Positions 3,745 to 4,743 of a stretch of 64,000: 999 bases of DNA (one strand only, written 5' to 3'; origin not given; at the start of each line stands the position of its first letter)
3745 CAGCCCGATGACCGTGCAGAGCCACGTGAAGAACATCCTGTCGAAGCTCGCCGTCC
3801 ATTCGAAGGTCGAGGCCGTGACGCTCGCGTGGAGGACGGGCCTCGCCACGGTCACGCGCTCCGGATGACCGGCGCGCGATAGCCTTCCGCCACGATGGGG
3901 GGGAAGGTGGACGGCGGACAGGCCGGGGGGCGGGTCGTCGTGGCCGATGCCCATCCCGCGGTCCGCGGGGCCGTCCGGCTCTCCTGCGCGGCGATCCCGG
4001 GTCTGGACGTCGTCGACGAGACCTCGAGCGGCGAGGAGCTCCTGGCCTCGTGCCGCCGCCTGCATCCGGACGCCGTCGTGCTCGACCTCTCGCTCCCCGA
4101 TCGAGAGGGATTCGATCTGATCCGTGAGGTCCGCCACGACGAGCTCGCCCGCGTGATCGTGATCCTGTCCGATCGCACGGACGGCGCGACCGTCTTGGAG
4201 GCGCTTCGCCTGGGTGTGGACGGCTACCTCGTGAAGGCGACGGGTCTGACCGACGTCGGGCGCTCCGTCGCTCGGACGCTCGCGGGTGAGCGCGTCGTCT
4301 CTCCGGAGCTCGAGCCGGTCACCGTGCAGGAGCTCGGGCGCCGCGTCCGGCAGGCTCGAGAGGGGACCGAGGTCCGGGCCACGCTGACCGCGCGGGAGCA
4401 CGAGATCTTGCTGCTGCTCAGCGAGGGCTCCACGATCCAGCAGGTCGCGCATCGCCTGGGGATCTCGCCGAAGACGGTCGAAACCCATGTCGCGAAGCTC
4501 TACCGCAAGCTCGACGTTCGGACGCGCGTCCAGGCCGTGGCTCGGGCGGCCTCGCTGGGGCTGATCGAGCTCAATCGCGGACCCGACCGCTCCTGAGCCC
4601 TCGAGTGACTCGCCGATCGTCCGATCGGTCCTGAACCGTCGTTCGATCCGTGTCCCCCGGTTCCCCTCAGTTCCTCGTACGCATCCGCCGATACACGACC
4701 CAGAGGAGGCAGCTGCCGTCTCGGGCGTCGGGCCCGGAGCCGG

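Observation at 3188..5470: Array of three consecutive orphan NarL/LuxR-family response regulators upstream of the Flp/Tad pilus locus; the third has lost the phospho-acceptor aspartate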

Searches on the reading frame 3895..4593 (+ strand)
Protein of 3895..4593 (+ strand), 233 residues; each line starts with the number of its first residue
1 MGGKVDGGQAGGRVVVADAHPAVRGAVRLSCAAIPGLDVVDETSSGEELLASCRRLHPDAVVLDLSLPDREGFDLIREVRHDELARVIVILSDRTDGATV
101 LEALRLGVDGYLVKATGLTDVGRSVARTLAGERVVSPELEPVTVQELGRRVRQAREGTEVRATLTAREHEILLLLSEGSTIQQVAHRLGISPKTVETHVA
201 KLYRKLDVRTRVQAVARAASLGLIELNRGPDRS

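Call 4: search_protein_families(library=pfam, proteins=[window:3895-4593:+], max_evalue=0.01)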
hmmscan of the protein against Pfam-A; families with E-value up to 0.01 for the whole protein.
window:3895-4593:+ (233 aa): 16 families
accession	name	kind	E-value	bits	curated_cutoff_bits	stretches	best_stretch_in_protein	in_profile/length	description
PF00072.30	Response_reg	-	4.1e-18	66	30.2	1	14-117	1-102/111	Response regulator receiver domain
PF00196.25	GerE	-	4.5e-17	61.9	23.5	1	163-217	2-56/57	Bacterial regulatory proteins, luxR family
PF08281.18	Sigma70_r4_2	-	1.9e-06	27.9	25.7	1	163-206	10-54/54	Sigma-70, region 4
PF02796.21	HTH_7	-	1.7e-05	25.3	23.8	1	169-195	12-38/45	Helix-turn-helix domain of resolvase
PF13551.12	HTH_29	-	1.7e-05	25.2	28.1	1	170-199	3-33/64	Winged helix-turn helix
PF13384.12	HTH_23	-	8.7e-05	22.7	24.6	1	169-196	8-35/50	Homeodomain-like domain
PF14493.12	HTH_40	-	0.00011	22.9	27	1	173-205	7-39/89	Helix-turn-helix domain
PF13412.12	HTH_24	-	0.00018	21.5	21.9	1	169-202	6-41/48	Winged helix-turn-helix DNA-binding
PF13542.12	HTH_Tnp_ISL3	-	0.00019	21.3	27.4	1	168-196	17-44/51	Helix-turn-helix domain of transposase family ISL3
PF04545.22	Sigma70_r4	-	0.00047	20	24.1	1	162-201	3-43/50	Sigma-70, region 4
PF13936.12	HTH_38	-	0.0022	18.1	27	1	170-200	12-42/44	Helix-turn-helix domain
PF04967.18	HTH_10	-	0.0047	17.2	23.1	0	180-206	25-51/53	HTH DNA binding domain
PF13518.12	HTH_28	-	0.008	16.7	25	0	170-201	4-35/52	Helix-turn-helix domain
PF00126.33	HTH_1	-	0.0085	16.5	26.6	0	170-209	5-44/60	Bacterial regulatory helix-turn-helix protein, lysR family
PF01022.26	HTH_5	-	0.0085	16.4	22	0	170-203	6-40/47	Bacterial regulatory protein, arsR family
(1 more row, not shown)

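Call 9: search_solved_structures(query=window:3895-4593:+, max_evalue=0.00001, show_alignments=2)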
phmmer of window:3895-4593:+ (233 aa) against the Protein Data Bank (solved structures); distinct sequences matched with E-value up to 0.00001: 86 (the best 60 are shown).
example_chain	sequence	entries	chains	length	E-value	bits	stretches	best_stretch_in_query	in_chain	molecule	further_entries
1a04_A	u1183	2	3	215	4.3e-29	104.8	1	11-215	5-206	NITRATE/NITRITE RESPONSE REGULATOR PROTEIN NARL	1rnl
7ve6_A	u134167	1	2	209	7.5e-29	104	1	13-224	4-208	Response regulator protein VraR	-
4gvp_A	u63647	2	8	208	7.6e-29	104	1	14-224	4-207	Response regulator protein vraR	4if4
5hev_A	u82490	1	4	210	2.4e-27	99.1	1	13-224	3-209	Response regulator protein VraR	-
3c3w_A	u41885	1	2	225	8.3e-23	84.3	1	14-221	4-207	TWO COMPONENT TRANSCRIPTIONAL REGULATORY PROTEIN DEVR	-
4yn8_A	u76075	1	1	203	3.2e-19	72.6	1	12-220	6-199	Response regulator ChrA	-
4ldz_A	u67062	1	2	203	8.1e-18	68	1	18-222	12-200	Transcriptional regulatory protein DesR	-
3cz5_A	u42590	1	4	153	5.5e-16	62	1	12-156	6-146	Two-component response regulator, LuxR family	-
4hye_A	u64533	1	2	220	2.5e-14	56.6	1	3-218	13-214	Response regulator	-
4zmr_A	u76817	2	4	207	5.7e-14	55.4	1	13-218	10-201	Response regulator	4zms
5vxn_A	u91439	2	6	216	6.1e-14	55.3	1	13-215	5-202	Transcriptional regulatory protein RcsB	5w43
5o8y_A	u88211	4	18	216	6.2e-14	55.3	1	13-214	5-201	Transcriptional regulatory protein RcsB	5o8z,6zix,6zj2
6eo2_A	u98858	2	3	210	9.3e-14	54.7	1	13-211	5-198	Transcriptional regulatory protein RcsB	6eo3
6wsh_A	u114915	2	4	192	1e-12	51.3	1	11-122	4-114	Response regulator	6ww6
3eul_A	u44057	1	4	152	4.1e-12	49.3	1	13-139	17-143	POSSIBLE NITRATE/NITRITE RESPONSE TRANSCRIPTIONAL REGULATORY PROTEIN NARL (DNA-binding res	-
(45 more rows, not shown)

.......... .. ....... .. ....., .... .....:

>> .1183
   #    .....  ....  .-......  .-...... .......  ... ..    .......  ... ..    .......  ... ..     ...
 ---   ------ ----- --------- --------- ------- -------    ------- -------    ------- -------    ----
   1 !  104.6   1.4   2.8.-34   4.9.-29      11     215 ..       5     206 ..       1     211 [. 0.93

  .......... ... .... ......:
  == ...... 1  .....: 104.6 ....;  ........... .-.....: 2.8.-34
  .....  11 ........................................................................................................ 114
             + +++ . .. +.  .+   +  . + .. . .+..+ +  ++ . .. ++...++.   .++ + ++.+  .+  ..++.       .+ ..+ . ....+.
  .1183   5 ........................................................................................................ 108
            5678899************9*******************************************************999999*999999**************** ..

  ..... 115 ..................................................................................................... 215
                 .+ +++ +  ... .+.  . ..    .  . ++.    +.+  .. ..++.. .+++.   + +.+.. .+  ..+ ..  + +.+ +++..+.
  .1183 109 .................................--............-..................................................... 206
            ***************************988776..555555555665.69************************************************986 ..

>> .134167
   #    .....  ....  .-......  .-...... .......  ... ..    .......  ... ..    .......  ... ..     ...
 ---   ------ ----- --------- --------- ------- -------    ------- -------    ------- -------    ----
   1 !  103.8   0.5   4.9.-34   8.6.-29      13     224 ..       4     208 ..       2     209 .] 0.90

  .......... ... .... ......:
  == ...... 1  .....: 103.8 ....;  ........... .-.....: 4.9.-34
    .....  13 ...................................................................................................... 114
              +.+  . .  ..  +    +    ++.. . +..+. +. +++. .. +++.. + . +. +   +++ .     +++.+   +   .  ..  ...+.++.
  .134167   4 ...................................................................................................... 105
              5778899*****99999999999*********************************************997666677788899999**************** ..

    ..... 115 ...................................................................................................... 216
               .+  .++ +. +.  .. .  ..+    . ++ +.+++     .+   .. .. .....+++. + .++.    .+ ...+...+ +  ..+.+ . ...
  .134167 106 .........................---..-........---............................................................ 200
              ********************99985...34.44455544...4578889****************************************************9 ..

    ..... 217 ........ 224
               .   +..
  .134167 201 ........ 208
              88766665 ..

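Call 51: search_protein_families(library=ncbifam, proteins=[window:3895-4593:+], max_evalue=0.001)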
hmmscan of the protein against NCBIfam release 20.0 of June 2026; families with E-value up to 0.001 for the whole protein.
window:3895-4593:+ (233 aa): 80 families (the best 25 are shown)
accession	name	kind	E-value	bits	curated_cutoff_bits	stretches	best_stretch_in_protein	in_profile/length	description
NF007935.0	PRK10651.1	equivalog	2.2e-38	131.6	250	1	13-215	8-207/216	two-component system response regulator NarL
NF011896.0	PRK15369.1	equivalog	2e-30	106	242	1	13-224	5-210/211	two component system response regulator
NF047785.1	respo_reg_MadR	equivalog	4.9e-29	101.2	300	1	13-224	2-209/209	MadR family response regulator transcription factor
NF007708.0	PRK10403.1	equivalog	7.2e-26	91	343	1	13-215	8-205/215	nitrate/nitrite response regulator protein NarP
NF052445.1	RespRegMctR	equivalog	1.6e-24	86.5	300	1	13-215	3-196/205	two-component system response regulator MctR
NF007018.1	PRK09483.1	equivalog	2.1e-24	86.4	280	1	14-225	4-210/217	UvrY/SirA/GacA family response regulator transcription factor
NF041830.1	RR_TF_ErdR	exception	1.2e-21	77.4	390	1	14-215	4-202/213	response regulator transcription factor ErdR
NF007403.0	PRK09935.1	equivalog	1.1e-17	64.4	271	1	13-222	5-208/210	fimbria biosynthesis transcriptional regulator FimZ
NF008098.0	PRK10840.1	equivalog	3e-16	59.5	235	1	14-217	6-204/216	response regulator transcription factor RcsB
NF007685.0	PRK10360.1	equivalog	4.5e-16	59.2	258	1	14-217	4-191/196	response regulator transcription factor UhpA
NF006900.1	PRK09390.1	equivalog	1.1e-14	54.4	255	1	13-210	6-189/203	response regulator FixJ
TIGR03020.2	EpsA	equivalog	3.1e-14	53.2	170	1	146-219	172-246/247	XrtB/PEP-CTERM-associated transcriptional regulator EpsA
NF007505.1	PRK10100.1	equivalog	7.2e-14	51.9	250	1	125-218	110-199/204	biofilm master transcriptional regulator CsgD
NF007419.0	PRK09958.1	equivalog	8.5e-14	51.6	251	1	15-213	4-193/204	acid-sensing system DNA-binding response regulator EvgA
NF040689.1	MtrAB_MtrA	equivalog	5e-12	45.6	300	1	42-178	27-161/219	MtrAB system response regulator MtrA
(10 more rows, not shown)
